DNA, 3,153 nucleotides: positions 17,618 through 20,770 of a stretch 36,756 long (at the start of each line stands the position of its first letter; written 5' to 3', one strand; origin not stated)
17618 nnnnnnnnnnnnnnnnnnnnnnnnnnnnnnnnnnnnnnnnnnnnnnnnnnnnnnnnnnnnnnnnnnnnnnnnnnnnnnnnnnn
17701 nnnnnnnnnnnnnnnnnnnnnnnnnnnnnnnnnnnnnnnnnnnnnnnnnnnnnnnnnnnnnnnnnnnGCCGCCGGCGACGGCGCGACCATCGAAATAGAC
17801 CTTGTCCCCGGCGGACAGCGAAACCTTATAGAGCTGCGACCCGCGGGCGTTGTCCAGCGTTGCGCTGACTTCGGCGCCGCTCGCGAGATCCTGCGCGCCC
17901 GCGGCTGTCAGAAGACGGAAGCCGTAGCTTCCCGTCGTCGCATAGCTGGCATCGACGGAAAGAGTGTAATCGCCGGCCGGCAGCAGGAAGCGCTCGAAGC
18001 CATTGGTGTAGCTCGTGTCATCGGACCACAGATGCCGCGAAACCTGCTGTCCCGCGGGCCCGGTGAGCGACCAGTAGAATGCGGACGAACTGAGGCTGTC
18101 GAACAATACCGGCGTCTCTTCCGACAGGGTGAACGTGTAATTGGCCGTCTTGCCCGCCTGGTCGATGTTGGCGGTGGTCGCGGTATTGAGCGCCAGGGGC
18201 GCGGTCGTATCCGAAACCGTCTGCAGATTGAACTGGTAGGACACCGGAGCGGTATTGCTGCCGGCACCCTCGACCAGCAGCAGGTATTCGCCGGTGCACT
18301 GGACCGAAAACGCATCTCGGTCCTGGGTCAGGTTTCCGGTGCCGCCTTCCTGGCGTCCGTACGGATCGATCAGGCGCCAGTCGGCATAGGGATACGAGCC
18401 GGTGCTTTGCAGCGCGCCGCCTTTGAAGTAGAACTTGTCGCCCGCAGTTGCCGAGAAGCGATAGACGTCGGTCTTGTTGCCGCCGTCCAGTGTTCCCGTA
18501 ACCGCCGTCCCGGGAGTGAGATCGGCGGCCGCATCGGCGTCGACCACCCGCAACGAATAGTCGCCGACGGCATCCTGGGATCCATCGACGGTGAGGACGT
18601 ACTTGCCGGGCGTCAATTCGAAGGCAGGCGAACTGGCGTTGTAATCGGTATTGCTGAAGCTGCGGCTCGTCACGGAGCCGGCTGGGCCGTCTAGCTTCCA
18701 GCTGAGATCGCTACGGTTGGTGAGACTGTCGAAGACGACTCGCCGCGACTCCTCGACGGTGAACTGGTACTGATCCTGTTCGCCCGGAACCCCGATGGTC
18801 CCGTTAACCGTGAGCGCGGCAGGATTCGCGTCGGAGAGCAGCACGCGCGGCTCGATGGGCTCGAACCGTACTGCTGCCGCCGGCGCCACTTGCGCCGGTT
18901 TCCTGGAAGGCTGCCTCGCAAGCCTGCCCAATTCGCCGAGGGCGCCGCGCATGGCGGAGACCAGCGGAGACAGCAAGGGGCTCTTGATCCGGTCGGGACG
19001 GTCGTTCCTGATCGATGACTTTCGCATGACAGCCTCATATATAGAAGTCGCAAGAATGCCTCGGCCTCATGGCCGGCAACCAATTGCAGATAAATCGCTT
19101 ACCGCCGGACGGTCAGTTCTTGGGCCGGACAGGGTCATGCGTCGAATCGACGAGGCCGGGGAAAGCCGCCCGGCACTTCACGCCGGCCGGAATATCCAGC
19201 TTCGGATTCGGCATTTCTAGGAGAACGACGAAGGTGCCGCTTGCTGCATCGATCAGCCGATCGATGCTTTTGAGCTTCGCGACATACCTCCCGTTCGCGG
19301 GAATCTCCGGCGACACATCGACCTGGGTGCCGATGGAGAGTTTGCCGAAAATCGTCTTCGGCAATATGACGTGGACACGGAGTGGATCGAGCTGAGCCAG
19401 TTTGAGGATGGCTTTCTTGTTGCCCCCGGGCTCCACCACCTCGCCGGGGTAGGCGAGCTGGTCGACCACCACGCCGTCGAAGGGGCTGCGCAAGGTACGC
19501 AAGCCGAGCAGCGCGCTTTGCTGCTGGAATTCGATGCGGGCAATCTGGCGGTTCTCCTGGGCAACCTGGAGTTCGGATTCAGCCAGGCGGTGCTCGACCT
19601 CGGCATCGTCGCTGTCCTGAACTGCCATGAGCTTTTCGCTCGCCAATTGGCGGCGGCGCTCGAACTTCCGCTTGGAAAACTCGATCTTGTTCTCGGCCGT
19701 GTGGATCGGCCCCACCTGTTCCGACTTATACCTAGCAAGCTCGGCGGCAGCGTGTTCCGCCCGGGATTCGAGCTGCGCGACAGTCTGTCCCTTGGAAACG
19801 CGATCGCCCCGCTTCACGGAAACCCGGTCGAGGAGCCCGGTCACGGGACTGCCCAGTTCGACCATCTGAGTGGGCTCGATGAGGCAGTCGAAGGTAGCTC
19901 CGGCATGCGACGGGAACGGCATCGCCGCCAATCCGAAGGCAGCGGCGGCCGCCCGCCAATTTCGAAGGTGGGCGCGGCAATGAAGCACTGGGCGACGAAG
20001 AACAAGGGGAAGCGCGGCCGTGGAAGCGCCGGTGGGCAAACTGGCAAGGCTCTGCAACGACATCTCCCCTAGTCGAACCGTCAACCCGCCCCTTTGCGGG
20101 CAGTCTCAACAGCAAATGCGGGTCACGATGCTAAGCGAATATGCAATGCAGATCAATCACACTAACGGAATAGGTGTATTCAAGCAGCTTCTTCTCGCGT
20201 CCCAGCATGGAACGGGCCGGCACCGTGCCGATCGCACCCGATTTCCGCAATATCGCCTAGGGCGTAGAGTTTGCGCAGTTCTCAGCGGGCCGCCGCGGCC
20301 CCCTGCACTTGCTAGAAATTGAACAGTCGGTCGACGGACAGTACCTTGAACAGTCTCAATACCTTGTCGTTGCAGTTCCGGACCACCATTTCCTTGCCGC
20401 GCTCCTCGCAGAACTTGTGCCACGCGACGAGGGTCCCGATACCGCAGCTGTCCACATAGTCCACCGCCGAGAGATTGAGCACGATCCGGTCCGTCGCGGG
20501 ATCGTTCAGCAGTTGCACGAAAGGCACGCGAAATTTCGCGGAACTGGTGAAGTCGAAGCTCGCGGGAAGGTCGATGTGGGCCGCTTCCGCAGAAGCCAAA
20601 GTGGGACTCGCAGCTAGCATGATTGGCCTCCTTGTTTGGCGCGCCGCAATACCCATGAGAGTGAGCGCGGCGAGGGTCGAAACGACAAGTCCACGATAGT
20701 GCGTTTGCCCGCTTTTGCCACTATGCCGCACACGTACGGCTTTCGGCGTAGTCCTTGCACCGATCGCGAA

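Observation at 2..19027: The ORF track misses a single >19-kb open reading frame that fills half the window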

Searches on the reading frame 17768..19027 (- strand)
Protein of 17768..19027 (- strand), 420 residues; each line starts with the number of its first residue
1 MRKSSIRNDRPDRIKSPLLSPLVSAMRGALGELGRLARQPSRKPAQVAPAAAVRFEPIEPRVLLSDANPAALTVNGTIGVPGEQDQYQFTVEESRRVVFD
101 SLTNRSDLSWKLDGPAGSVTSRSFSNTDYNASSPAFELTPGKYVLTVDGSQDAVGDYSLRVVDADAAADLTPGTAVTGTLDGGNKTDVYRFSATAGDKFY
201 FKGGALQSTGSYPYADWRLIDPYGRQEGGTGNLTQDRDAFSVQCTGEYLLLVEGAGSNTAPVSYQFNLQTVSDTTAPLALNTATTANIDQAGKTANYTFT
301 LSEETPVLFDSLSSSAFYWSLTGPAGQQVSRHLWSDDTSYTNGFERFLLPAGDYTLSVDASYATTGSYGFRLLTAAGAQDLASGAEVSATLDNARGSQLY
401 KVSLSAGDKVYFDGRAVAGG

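Call 50: find_related_loci(query=A1, collection=metagenome_contigs, flank=8000)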
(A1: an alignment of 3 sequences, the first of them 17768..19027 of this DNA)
Query A1 (420 aa) in metagenome_contigs; peptide patterns used: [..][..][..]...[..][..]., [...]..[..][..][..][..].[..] (x = any residue, [..] = any of these).
339 stretches matched a pattern; 32 encode a relative of the query (tblastn E <= 1e-3); 32 distinct loci.
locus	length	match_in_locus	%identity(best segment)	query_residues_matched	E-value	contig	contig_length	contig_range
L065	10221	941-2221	63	1-420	3e-167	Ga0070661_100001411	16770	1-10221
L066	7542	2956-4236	63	1-420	5e-167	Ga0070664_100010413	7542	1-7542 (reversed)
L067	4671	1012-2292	63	1-420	4e-171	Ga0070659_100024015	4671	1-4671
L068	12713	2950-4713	66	48-420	2e-161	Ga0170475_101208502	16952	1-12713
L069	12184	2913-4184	59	1-420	3e-154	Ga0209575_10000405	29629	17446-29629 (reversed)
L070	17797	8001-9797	53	23-420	4e-124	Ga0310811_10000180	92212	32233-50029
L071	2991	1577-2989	50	31-420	3e-120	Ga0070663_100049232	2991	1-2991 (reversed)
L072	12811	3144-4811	53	52-420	4e-115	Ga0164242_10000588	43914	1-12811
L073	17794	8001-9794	50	42-420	2e-114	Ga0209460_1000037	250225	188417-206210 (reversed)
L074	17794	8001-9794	50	42-420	3e-114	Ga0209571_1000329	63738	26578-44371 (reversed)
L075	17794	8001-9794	50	42-420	2e-114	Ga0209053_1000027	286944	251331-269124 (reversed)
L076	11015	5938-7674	52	34-420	3e-114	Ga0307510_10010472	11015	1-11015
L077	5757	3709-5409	53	53-420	4e-113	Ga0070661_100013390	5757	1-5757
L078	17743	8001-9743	52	37-420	4e-112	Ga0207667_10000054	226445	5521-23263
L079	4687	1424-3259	49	9-420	2e-111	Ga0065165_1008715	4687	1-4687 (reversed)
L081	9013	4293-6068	44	13-419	5e-94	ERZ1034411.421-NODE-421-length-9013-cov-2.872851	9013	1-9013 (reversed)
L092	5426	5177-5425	52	1-78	4e-15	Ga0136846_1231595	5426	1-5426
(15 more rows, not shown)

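Call 54: search_protein_families(library=pfam, proteins=[L068:57-1529:+, L081:1913-3322:+, L092:2436-3908:+], max_evalue=0.01)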
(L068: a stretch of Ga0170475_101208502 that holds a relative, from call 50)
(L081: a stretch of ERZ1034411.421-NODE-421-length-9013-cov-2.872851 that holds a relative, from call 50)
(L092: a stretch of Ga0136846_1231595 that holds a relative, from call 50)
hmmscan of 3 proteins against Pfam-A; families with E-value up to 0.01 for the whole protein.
L068:57-1529:+ (490 aa): 1 family
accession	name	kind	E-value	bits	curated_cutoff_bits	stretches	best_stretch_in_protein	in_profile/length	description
PF02321.23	OEP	-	6.9e-54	182.9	22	2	267-454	1-185/187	Outer membrane efflux protein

L081:1913-3322:+ (469 aa): 1 family
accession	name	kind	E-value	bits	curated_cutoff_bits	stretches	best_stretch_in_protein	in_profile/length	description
PF02321.23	OEP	-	8.3e-60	202.2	22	2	236-424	1-187/187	Outer membrane efflux protein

L092:2436-3908:+ (490 aa): 1 family
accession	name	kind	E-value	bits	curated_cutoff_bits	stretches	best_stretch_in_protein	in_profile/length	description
PF02321.23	OEP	-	1.6e-53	181.8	22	2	267-454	1-185/187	Outer membrane efflux protein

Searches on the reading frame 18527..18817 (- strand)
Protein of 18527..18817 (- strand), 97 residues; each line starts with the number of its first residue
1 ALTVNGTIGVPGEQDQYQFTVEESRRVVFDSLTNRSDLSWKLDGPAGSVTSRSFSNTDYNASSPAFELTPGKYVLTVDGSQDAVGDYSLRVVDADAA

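Call 59: search_solved_structures(query=A3, max_evalue=1)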
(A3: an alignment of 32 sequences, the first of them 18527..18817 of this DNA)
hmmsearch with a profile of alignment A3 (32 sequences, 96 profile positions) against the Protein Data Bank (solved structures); distinct sequences matched with E-value up to 1: 32.
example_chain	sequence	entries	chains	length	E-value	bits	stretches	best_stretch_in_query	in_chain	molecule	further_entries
5iku_A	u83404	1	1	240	3.3e-11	46.2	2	1-92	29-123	Collagenase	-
3jqw_A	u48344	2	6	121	8.9e-06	28.8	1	3-76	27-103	ColH protein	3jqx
5sv5_A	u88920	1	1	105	3.3e-05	27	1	2-87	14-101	Microbial collagenase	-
9lqj_A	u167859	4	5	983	0.00021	24.4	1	3-75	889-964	Collagenase ColH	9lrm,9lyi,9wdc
9lrk_A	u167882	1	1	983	0.00021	24.4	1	3-75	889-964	Collagenase ColH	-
4hpk_A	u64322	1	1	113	0.00028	24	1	2-91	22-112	Collagenase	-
4hpk_B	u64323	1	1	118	0.00032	23.8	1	2-91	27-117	Collagenase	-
1nqj_A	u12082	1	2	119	0.00033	23.8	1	2-91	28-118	class 1 collagenase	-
1nqd_A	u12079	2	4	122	0.00036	23.6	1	2-91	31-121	class 1 collagenase | Collagenase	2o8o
8wc1_A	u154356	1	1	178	0.00049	23.2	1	13-78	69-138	Pectate lyase family 9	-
9ncf_S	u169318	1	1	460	0.0063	19.7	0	22-89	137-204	Immunoglobulin-like domain protein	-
4dy5_A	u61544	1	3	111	0.012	18.7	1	3-87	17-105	Gifsy-1 prophage protein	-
6e57_A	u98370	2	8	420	0.023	17.9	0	34-77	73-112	surface glycan binding protein B | Mixed-linkage glucan utilization locus (MLGUL) SGBP-B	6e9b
4dxz_A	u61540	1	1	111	0.081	16.1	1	2-80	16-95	Inhibitor of g-type lysozyme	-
4dy3_A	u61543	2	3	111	0.15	15.3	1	2-77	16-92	Inhibitor of g-type lysozyme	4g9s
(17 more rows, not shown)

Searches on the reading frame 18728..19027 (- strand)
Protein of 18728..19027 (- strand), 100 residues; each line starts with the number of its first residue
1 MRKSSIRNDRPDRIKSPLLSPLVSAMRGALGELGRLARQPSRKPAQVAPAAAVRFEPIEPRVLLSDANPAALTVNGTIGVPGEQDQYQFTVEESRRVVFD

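Call 10: search_protein_families(library=ncbifam, proteins=[window:18728-19027:-], max_evalue=1)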
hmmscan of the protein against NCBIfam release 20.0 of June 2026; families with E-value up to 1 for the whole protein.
window:18728-19027:- (100 aa): 1 family
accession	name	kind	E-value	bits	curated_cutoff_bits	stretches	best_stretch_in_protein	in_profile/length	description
NF012209.1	LEPR-8K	domain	0.0017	17.9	17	1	54-65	2-13/24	LEPR-XLL domain-containing protein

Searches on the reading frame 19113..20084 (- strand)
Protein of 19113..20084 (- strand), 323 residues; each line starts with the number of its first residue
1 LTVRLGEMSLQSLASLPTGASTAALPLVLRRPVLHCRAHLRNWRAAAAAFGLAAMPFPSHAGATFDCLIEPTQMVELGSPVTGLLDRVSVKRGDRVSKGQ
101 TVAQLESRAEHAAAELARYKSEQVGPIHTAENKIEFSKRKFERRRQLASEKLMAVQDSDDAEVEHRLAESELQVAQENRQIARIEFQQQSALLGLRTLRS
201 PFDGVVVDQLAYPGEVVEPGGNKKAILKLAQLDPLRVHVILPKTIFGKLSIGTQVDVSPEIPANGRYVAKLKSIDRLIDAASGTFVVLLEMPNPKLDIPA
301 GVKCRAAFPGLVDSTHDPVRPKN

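Call 10: search_protein_families(library=ncbifam, proteins=[window:19113-20084:-], max_evalue=1)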
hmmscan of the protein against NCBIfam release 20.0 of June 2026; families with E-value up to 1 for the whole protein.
window:19113-20084:- (323 aa): 23 families
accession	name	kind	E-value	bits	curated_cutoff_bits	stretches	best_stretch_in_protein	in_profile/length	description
TIGR01730.1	RND_mfp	subfamily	2.2e-38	132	94.9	1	67-309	19-245/322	efflux RND transporter periplasmic adaptor subunit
TIGR00999.1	8a0102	subfamily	1.9e-22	79.7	319.3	1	93-302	1-195/271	CzcB/NccB family metal efflux transporter periplasmic adaptor subunit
NF008606.0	PRK11578.1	equivalog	5e-11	42.3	342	1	74-239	61-227/371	macrolide transporter subunit MacA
TIGR02971.1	heterocyst_DevB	subfamily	6.1e-10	39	129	2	114-238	118-243/327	ABC exporter membrane fusion protein, DevB family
TIGR00998.1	8a0101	subfamily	2.5e-07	30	390.8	2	103-275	118-282/334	EmrA/EmrK family multidrug efflux transporter periplasmic adaptor subunit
NF007850.1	PRK10559.1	equivalog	3.2e-07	29.8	400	1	74-259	40-208/303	p-hydroxybenzoic acid efflux pump subunit AaeA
NF002939.0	PRK03598.1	equivalog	1.3e-06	27.8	393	2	74-118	44-88/332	secretion protein HlyD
TIGR03794.1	NHLM_micro_HlyD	equivalog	1.7e-06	27.2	156.2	1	68-189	52-177/421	NHLP bacteriocin system secretion protein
TIGR01843.1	type_I_hlyD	subfamily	1.4e-05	24.3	208.65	2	82-117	51-86/422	HlyD family type I secretion periplasmic adaptor subunit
NF007785.0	PRK10476.1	equivalog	1.9e-05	23.6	376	1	127-193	123-189/347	multidrug transporter subunit MdtN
NF004309.0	PRK05704.1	equivalog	0.00013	21.5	449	1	74-173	45-148/408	2-oxoglutarate dehydrogenase complex dihydrolipoyllysine-residue succinyltransferase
NF008589.1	PRK11556.1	equivalog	0.00013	21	391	1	72-285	82-287/392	MdtA/MuxA family multidrug efflux RND transporter periplasmic adaptor subunit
NF008814.0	PRK11854.1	equivalog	0.00017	20.2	722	1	76-121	149-296/637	pyruvate dehydrogenase complex dihydrolipoyllysine-residue acetyltransferase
TIGR01347.1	sucB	equivalog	0.00018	20.8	378.65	1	74-188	43-161/404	dihydrolipoyllysine-residue succinyltransferase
TIGR01348.1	PDHac_trf_long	equivalog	0.0002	20.1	552.1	1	74-141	42-103/587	dihydrolipoyllysine-residue acetyltransferase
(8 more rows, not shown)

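Call 54: search_protein_families(library=pfam, proteins=[window:19113-20084:-], max_evalue=0.01)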
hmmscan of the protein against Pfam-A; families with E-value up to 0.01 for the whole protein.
window:19113-20084:- (323 aa): 6 families
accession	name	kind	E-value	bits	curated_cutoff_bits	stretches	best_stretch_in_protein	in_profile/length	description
PF13437.12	HlyD_3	-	1e-14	55.6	22.2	1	197-295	1-97/106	HlyD family secretion protein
PF16576.10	HlyD_D23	-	1.4e-14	54.4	30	1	72-297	17-207/214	Barrel-sandwich domain of CusB or HlyD membrane-fusion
PF13533.13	Biotin_lipoyl_2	-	3.9e-05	23.8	29.8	1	77-105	3-31/32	Biotin-lipoyl like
PF13375.12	RnfC_N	-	0.002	18.6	25.6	0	88-107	44-63/101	RnfC Barrel sandwich hybrid domain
PF00364.28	Biotin_lipoyl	-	0.0021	18.3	22.1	0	77-106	3-37/73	Biotin-requiring enzyme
PF01551.29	Peptidase_M23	-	0.0039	17.8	28.7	0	84-112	51-79/96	Peptidase family M23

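Call 82: find_homologous_proteins(query=window:19113-20084:-, max_evalue=1e-30)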
Query window:19113-20084:- (323 aa): 1743 proteins with E <= 1e-30 among 8000 candidates; the best 120 are listed.
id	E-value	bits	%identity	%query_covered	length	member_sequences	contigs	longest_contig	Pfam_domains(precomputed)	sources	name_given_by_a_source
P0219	7.4e-170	582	100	83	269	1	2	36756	PF25973.1,PF25919.1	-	-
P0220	1.0e-129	450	78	82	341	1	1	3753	PF25973.1,PF25919.1,PF25917.1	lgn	-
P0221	2.1e-129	449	79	83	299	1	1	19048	PF25973.1,PF25919.1,PF25917.1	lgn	-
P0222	2.6e-128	446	77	82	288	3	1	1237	PF25973.1,PF25919.1,PF25917.1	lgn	-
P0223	9.4e-127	441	80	81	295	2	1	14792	PF25973.1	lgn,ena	-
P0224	2.1e-126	440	76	84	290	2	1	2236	PF25973.1,PF25919.1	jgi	jgi:RND family efflux transporter MFP subunit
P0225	2.4e-126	439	74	84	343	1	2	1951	PF25973.1,PF25919.1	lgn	-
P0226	3.1e-126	439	73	86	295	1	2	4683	PF25973.1,PF25919.1,PF25917.1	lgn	-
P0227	4.7e-124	432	77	83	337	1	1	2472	PF25973.1,PF25919.1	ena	-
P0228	4.0e-123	429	76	79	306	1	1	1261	PF25973.1,PF25919.1,PF25917.1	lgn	-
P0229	6.6e-123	428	75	82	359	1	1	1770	PF25973.1,PF25919.1,PF25917.1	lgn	-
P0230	2.6e-122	426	76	82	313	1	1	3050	PF25973.1,PF25919.1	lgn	-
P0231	5.0e-122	425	72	89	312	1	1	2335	PF25973.1,PF25984.1,PF25919.1,PF25917.1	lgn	-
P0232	1.6e-121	423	79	76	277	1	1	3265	PF25973.1,PF25919.1,PF25917.1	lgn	-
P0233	5.7e-121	422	68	91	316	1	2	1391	PF25973.1,PF25919.1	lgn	-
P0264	2.7e-115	403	70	83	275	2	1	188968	PF25973.1,PF25919.1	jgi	-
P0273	1.8e-114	400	71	81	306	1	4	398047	PF25973.1,PF25984.1,PF25919.1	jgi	jgi:RND family efflux transporter MFP subunit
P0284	2.0e-113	397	75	76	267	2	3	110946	PF25973.1,PF25919.1,PF25917.1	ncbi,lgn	-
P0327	5.2e-110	386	67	81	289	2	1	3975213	PF25973.1,PF25984.1,PF25919.1,PF25917.1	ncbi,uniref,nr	ncbi:efflux RND transporter periplasmic adaptor subunit [Azospira restricta]|uniref:Efflux RND trans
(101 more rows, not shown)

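Call 83: find_encoding_contigs(protein=P0327, flank=10000, max_places=2)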
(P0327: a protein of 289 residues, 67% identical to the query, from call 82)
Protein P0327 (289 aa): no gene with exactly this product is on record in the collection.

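Call 84: find_encoding_contigs(protein=P0273, flank=10000, max_places=2)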
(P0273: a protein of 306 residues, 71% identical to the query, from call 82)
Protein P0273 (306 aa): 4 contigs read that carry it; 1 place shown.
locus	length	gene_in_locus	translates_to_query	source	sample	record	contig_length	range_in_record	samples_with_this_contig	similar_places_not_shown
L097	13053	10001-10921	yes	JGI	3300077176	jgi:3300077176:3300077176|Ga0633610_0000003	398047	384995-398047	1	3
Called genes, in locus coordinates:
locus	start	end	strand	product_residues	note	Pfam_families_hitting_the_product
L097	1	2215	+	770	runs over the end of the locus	PF13491:FtsK_4TM, PF17854:FtsK_alpha, PF01580:FtsK_SpoIIIE, PF09397:FtsK_gamma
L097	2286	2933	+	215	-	PF09865:DUF2092 (faint), PF03548:LolA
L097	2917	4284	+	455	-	PF05496:RuvB_N, PF13191:AAA_16 (faint), PF00004:AAA, PF07728:AAA_5 (faint), PF13173:AAA_14 (weak), PF16193:AAA_assoc_2, PF12002:MgsA_C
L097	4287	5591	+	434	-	PF02403:Seryl_tRNA_N, PF00587:tRNA-synt_2b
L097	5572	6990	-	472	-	PF01464:SLT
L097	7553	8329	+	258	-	PF03472:Autoind_bind, PF00196:GerE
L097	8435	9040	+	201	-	PF00765:Autoind_synth, PF13444:Acetyltransf_5, PF21926:FeeM (weak)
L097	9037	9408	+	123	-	-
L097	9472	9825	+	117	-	-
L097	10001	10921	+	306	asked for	PF25919:BSH_CusB (faint), PF25973:BSH_CzcB, PF25984:BSH_YknX (weak)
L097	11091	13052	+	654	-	?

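Call 85: find_encoding_contigs(protein=P0284, flank=10000, max_places=3)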
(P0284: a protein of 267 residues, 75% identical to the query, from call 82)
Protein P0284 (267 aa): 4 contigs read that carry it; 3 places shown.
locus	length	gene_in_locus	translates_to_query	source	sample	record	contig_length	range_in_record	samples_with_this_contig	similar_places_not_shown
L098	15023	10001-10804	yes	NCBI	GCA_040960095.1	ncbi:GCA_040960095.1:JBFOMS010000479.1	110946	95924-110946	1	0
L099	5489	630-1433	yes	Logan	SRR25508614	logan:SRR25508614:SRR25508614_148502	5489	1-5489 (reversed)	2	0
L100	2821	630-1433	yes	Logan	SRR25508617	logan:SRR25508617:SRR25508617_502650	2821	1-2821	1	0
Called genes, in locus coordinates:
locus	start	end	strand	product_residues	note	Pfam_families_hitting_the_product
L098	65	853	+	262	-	PF10502:Peptidase_S26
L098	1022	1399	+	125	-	PF16137:DUF4845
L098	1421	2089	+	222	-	PF14622:Ribonucleas_3_3, PF00636:Ribonuclease_3, PF00035:dsrm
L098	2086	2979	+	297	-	PF01926:MMR_HSR1, PF02421:FeoB_N, PF03193:RsgA_GTPase (weak), PF04548:AIG1, PF13401:AAA_22 (faint), PF00350:Dynamin_N (faint), PF00009:GTP_EFTU, PF07650:KH_2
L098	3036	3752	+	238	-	PF11967:RecO_N, PF02565:RecO_C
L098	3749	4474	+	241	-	PF03740:PdxJ, PF05853:BKACE (faint)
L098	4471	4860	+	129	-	PF01648:ACPS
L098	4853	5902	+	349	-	PF00933:Glyco_hydro_3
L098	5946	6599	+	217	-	PF03167:UDG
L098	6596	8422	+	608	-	PF01541:GIY-YIG, PF27096:UvrC_M, PF02151:UVR, PF22920:UvrC_RNaseH, PF08459:UvrC_RNaseH_dom, PF00633:HHH (faint), PF14520:HHH_5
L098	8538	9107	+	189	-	PF01066:CDP-OH_P_transf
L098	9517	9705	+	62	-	-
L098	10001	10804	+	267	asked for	PF25919:BSH_CusB (faint), PF25917:BSH_RND (weak), PF25973:BSH_CzcB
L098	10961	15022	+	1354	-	?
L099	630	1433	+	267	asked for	PF25919:BSH_CusB (faint), PF25917:BSH_RND (weak), PF25973:BSH_CzcB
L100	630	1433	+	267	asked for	PF25919:BSH_CusB (faint), PF25917:BSH_RND (weak), PF25973:BSH_CzcB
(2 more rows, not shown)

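Call 86: find_encoding_contigs(protein=P0264, flank=10000, max_places=2)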
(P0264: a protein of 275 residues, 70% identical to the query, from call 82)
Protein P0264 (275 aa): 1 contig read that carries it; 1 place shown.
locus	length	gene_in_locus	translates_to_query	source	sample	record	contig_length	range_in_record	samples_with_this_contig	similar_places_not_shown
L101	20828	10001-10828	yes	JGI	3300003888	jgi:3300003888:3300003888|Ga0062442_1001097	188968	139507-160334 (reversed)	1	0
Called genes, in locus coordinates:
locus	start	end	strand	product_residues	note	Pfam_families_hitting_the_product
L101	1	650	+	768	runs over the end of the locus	PF00708:Acylphosphatase, PF07503:zf-HYPF, PF01300:Sua5_yciO_yrdC, PF17788:HypF_C, PF22521:HypF_C_2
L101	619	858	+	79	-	PF01455:HupF_HypC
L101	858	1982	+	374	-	PF01924:HypD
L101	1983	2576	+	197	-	-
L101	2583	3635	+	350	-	PF00586:AIRS, PF02769:AIRS_C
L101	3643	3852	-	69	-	-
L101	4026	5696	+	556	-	-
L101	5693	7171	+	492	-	PF00072:Response_reg, PF00158:Sigma54_activat, PF14532:Sigma54_activ_2, PF07728:AAA_5 (weak), PF25601:AAA_lid_14, PF02954:HTH_8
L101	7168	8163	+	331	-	PF01058:Oxidored_q6, PF14720:NiFe_hyd_SSU_C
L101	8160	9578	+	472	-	PF00374:NiFeSe_Hases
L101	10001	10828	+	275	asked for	PF25919:BSH_CusB (faint), PF25973:BSH_CzcB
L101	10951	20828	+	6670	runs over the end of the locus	-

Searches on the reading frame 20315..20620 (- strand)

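Call 54: search_protein_families(library=pfam, proteins=[window:20315-20620:-], max_evalue=0.01)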
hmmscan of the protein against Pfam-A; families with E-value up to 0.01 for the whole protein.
seq(102 aa): 2 families
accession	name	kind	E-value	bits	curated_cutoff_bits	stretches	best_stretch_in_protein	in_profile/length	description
PF01740.26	STAS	-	1.2e-14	54.4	22.6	1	16-101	13-98/106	STAS domain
PF13466.11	STAS_2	-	3.1e-13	50.1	29.2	1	16-97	1-80/80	STAS domain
